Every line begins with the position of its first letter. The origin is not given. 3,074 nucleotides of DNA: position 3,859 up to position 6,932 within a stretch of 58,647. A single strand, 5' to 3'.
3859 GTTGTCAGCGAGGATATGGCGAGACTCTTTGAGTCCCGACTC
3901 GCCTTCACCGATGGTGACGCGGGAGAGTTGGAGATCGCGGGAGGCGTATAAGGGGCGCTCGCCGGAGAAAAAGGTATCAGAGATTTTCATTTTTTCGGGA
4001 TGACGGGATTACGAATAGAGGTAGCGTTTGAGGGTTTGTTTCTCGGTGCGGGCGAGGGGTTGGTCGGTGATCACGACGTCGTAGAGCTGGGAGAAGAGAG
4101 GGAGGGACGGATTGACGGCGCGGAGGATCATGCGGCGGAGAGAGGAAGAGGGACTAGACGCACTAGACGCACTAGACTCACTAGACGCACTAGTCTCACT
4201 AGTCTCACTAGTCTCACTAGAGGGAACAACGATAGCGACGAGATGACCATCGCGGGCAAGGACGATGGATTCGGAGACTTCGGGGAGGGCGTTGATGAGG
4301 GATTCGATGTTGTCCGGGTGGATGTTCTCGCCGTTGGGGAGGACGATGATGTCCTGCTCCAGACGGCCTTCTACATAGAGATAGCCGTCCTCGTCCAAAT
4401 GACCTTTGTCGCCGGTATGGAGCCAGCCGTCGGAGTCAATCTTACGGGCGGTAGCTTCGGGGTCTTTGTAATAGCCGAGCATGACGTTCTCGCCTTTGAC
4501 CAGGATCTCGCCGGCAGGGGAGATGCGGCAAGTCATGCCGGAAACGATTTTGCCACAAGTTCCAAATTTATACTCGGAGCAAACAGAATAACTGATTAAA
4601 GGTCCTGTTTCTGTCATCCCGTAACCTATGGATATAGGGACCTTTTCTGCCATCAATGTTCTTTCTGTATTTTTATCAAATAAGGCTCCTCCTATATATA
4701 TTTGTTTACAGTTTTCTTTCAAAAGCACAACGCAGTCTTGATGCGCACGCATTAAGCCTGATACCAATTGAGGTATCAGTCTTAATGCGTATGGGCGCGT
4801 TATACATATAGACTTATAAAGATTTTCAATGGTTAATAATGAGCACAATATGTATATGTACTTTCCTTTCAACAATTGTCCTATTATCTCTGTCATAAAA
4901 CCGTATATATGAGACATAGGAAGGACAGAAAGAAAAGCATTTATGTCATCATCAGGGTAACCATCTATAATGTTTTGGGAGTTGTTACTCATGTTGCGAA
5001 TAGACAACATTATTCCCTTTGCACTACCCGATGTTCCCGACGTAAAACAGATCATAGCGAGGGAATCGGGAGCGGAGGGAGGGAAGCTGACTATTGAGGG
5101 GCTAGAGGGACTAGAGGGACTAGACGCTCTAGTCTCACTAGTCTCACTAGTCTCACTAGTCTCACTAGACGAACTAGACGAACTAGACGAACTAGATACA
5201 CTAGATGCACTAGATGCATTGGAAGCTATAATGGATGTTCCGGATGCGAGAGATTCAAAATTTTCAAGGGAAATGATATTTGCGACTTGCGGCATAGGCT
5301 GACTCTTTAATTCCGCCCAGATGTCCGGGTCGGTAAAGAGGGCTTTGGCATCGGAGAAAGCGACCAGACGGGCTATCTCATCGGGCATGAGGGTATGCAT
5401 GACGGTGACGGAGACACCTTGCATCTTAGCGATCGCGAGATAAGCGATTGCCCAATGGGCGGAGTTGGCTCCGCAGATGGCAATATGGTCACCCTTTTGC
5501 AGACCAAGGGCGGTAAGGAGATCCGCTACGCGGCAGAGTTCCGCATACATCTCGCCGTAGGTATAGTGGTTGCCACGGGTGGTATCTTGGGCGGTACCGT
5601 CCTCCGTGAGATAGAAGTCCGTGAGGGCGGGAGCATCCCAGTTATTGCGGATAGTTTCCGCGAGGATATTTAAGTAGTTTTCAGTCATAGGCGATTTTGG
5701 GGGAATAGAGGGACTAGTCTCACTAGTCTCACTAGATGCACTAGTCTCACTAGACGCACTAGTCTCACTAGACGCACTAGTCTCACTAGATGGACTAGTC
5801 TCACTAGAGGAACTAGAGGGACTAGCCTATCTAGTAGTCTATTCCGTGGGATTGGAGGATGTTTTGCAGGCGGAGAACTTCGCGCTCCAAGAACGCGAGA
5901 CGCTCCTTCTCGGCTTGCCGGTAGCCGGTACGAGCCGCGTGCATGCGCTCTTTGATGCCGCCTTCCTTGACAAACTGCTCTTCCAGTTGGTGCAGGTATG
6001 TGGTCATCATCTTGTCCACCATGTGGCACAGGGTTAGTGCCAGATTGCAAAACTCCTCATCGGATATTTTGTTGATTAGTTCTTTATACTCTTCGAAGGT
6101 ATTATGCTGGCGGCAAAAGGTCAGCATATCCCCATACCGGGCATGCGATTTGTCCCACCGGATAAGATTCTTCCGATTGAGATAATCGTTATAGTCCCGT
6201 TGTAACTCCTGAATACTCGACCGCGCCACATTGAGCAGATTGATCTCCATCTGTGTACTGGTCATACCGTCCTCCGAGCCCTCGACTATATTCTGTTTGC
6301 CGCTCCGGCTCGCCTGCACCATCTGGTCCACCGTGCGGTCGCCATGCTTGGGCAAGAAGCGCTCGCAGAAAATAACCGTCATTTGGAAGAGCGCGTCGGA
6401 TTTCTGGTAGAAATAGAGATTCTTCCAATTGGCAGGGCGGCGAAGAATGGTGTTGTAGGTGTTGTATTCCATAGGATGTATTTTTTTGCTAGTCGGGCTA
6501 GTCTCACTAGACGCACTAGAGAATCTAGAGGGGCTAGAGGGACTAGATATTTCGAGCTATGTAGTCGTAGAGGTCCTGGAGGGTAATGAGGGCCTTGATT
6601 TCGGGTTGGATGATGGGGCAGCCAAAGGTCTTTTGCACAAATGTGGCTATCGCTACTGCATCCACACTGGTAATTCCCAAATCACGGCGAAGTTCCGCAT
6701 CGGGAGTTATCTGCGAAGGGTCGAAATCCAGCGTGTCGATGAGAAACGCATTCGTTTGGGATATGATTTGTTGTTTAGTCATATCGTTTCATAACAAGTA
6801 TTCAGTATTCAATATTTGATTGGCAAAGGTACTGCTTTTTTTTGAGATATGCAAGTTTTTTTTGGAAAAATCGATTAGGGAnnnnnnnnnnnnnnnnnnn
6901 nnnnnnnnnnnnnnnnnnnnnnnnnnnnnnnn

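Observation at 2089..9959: Accessory operon: DUF4105/Lnb-like, C-domain-like, long PSD-family decarboxylase, ACP, AMP-ligase, DUF3737 and an unknown protein - candidate undescribed acyl-amine / aminolipid or envelope-acylation pathway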

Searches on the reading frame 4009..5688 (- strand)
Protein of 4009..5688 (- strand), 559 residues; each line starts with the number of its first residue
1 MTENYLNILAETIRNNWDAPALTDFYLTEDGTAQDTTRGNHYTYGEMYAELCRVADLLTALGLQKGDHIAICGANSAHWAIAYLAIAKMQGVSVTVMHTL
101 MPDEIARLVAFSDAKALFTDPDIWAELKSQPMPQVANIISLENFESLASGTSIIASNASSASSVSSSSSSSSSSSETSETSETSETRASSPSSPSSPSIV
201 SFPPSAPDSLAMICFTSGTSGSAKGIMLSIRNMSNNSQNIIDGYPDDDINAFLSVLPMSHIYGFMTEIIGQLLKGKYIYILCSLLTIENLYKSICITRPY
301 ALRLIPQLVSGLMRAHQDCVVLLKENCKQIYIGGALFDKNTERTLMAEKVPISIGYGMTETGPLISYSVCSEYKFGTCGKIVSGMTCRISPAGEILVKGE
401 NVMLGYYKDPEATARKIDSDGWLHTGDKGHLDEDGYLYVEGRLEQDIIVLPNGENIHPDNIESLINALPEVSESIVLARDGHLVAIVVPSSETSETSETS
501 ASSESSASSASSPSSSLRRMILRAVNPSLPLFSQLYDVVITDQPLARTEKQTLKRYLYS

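Call 4: search_protein_families(library=pfam, max_evalue=0.01, proteins=[window:4009-5688:-])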
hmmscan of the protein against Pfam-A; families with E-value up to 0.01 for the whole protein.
window:4009-5688:- (559 aa): 2 families
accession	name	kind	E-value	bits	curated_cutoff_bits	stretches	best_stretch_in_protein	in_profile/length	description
PF00501.34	AMP-binding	-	1.8e-60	205.2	29.9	1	14-407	6-384/384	AMP-binding enzyme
PF23562.2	AMP-binding_C_3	-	1.8e-06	28.8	20.8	1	446-555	2-105/124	AMP-binding enzyme C-terminal domain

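Call 5: search_protein_families(library=ncbifam, max_evalue=0.01, proteins=[window:4009-5688:-])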
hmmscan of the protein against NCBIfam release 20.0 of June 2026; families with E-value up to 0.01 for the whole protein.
window:4009-5688:- (559 aa): 104 families (the best 25 are shown)
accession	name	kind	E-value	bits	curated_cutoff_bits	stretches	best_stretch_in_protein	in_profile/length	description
NF004837.0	PRK06187.1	subfamily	6.8e-69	232.5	476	1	37-479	29-456/531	long-chain-fatty-acid--CoA ligase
TIGR01923.1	menE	equivalog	4.9e-53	180.5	330.15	1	43-479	1-382/442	o-succinylbenzoate--CoA ligase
NF005801.1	PRK07656.1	equivalog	3.5e-49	167.8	657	1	40-477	25-435/500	FadD3 family acyl-CoA ligase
NF006572.0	PRK09088.1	equivalog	1.8e-45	155.5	696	2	206-477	138-420/491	acyl-CoA synthetase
NF002966.0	PRK03640.1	equivalog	2.2e-45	155.1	556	2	207-478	140-415/483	o-succinylbenzoate--CoA ligase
NF005702.0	PRK07514.1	subfamily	2.3e-44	151.6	558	2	197-490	146-450/506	malonyl-CoA synthase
NF052269.1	Staph_lig_FadD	equivalog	7.4e-43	146.6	650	2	207-480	149-428/499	long-chain-fatty-acid--CoA ligase FadD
NF005307.0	PRK06839.1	equivalog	4.9e-42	144.2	748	1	38-480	24-428/496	o-succinylbenzoate--CoA ligase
NF009233.0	PRK12583.1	subfamily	5.1e-42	144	832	1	38-477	42-482/558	fatty acid CoA ligase family protein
NF005714.0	PRK07529.1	subfamily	1.4e-41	142.5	632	1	3-477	30-507/640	acyl-CoA synthetase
NF004114.0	PRK05605.1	equivalog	6.2e-41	140.4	766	1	39-490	57-519/575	long-chain-fatty-acid--CoA ligase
NF006181.0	PRK08314.1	subfamily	4.1e-40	137.6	705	1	39-480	47-488/563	long-chain-fatty-acid--CoA ligase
NF004511.1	PRK05852.1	equivalog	4.5e-39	134.4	650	2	204-497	151-461/505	FadD7 family fatty acid--CoA ligase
NF052580.1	Str24CoAsynCasG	equivalog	2.8e-38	131.6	750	2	207-495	187-504/548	steroid-24-oyl-CoA synthetase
NF006182.0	PRK08316.1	subfamily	3.9e-38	131.2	663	2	177-492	140-469/523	fatty acyl-CoA synthetase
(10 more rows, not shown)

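Call 34: search_solved_structures(query=window:4009-5688:-, max_evalue=1e-20, show_alignments=0)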
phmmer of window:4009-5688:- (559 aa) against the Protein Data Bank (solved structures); distinct sequences matched with E-value up to 1e-20: 41.
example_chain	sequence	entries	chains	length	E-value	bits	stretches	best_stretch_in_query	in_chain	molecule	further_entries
3a9u_A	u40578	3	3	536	1.6e-39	139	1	206-498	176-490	4-coumarate--CoA ligase | 4-coumarate:CoA ligase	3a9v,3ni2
5u95_A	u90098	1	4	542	5.3e-34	120.8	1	206-480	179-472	4-coumarate--CoA ligase 2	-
5bsw_A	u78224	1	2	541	9.5e-34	120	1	206-480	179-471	4-coumarate--CoA ligase 2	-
5bsm_A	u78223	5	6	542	9.7e-34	119.9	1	206-480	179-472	4-coumarate--CoA ligase 2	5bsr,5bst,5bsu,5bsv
4fut_A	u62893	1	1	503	1.3e-33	119.6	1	202-478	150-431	Malonyl CoA synthetase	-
4fuq_A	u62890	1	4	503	1.3e-33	119.6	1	202-478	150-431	Malonyl CoA synthetase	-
4gxr_A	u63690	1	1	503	1.5e-33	119.3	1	202-478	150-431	Malonyl CoA synthetase, Benzoate-CoA ligase Chimeric protein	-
4gxq_A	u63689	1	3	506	1.5e-33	119.3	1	197-478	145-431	Malonyl CoA synthetase, Benzoate-CoA ligase Chimeric protein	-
3tsy_A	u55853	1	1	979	4e-33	117.9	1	195-499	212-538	Fusion Protein 4-coumarate--CoA ligase 1, Resveratrol synthase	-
6k4c_A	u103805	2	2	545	7e-32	113.8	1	198-474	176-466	Ancestral luciferase AncLamp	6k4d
3r44_A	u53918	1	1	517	4.2e-31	111.2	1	208-498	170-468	fatty acyl CoA synthetase FADD13 (FATTY-ACYL-CoA SYNTHETASE)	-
4m46_A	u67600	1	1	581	3.1e-29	105.1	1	209-476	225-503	Luciferase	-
3qya_A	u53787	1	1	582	4.1e-29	104.7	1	209-476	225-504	Luciferase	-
5x8f_A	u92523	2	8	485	1.1e-25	93.4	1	208-476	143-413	2-succinylbenzoate--CoA ligase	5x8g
5buq_A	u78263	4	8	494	1.2e-25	93.3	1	208-476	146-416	2-succinylbenzoate--CoA ligase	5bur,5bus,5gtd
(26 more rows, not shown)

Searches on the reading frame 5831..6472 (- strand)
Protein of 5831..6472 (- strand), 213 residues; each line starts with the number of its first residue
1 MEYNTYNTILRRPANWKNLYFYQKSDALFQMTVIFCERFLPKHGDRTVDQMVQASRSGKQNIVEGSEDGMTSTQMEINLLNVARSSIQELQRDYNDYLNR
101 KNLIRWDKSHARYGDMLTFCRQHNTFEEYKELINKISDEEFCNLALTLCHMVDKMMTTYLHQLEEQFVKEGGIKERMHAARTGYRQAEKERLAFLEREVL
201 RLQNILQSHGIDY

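Call 4: search_protein_families(library=pfam, max_evalue=0.01, proteins=[window:5831-6472:-])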
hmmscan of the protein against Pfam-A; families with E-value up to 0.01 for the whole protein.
window:5831-6472:- (213 aa): 1 family
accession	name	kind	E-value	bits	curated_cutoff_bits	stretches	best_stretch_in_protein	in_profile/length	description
PF05635.17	23S_rRNA_IVP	-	1.9e-07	31.7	33.8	1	17-92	1-74/106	23S rRNA-intervening sequence protein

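Call 5: search_protein_families(library=ncbifam, max_evalue=0.01, proteins=[window:5831-6472:-])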
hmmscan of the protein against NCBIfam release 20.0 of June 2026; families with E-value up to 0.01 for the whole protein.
window:5831-6472:- (213 aa): 2 families
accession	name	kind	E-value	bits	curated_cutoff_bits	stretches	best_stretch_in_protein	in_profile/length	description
TIGR04258.1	4helix_suffix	equivalog_domain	2.6e-20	72.1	40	1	138-186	1-49/49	four helix bundle suffix domain-containing protein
TIGR02436.1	TIGR02436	subfamily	3.9e-08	33.5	24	1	22-92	2-70/109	four helix bundle protein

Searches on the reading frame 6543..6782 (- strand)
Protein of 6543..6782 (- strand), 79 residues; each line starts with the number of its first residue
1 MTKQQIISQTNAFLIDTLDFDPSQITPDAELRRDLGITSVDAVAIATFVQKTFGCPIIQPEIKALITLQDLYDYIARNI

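Call 4: search_protein_families(library=pfam, max_evalue=0.01, proteins=[window:6543-6782:-])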
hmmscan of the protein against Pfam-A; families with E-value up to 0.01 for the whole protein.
window:6543-6782:- (79 aa): 1 family
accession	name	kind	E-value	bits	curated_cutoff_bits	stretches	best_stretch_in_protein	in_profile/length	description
PF00550.31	PP-binding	-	6.6e-08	33.1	20.8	1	15-75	8-67/67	Phosphopantetheine attachment site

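Call 5: search_protein_families(library=ncbifam, max_evalue=0.01, proteins=[window:6543-6782:-])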
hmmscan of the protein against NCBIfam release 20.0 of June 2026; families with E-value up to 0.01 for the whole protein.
window:6543-6782:- (79 aa): 12 families
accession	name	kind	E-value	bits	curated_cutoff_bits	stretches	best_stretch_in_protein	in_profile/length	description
NF003757.0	PRK05350.1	equivalog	5.4e-12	45.7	65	1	1-76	2-77/83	acyl carrier protein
NF002148.0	PRK00982.1-2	subfamily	2.7e-10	40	71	1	3-77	2-76/79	acyl carrier protein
NF002150.0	PRK00982.1-4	subfamily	5.9e-10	39.3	66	1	1-77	1-77/80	acyl carrier protein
TIGR00517.1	acyl_carrier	equivalog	1.7e-09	37.4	70.45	1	3-78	1-76/77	acyl carrier protein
NF002151.0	PRK00982.1-5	equivalog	2.2e-07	30.9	92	1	5-77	3-75/78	acyl carrier protein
NF002147.0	PRK00982.1-1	equivalog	2.6e-07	30.4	84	1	1-77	3-79/83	acyl carrier protein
NF009104.0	PRK12449.1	equivalog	4.7e-07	29.7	70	1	1-77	1-77/80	acyl carrier protein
NF040636.1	AcpM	exception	3.5e-06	26.9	146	1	2-77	2-77/93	meromycolate extension acyl carrier protein AcpM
NF002149.0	PRK00982.1-3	equivalog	1.8e-05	24.6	106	1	9-78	7-76/78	acyl carrier protein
NF006617.0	PRK09184.1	subfamily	0.00012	22.1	70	1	10-77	18-92/96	phosphopantetheine-binding protein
NF005079.0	PRK06508.1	equivalog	0.00017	21.9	83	1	13-57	11-55/93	acyl carrier protein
NF004533.0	PRK05883.1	equivalog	0.0016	18.2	72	1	8-71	26-89/100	acyl carrier protein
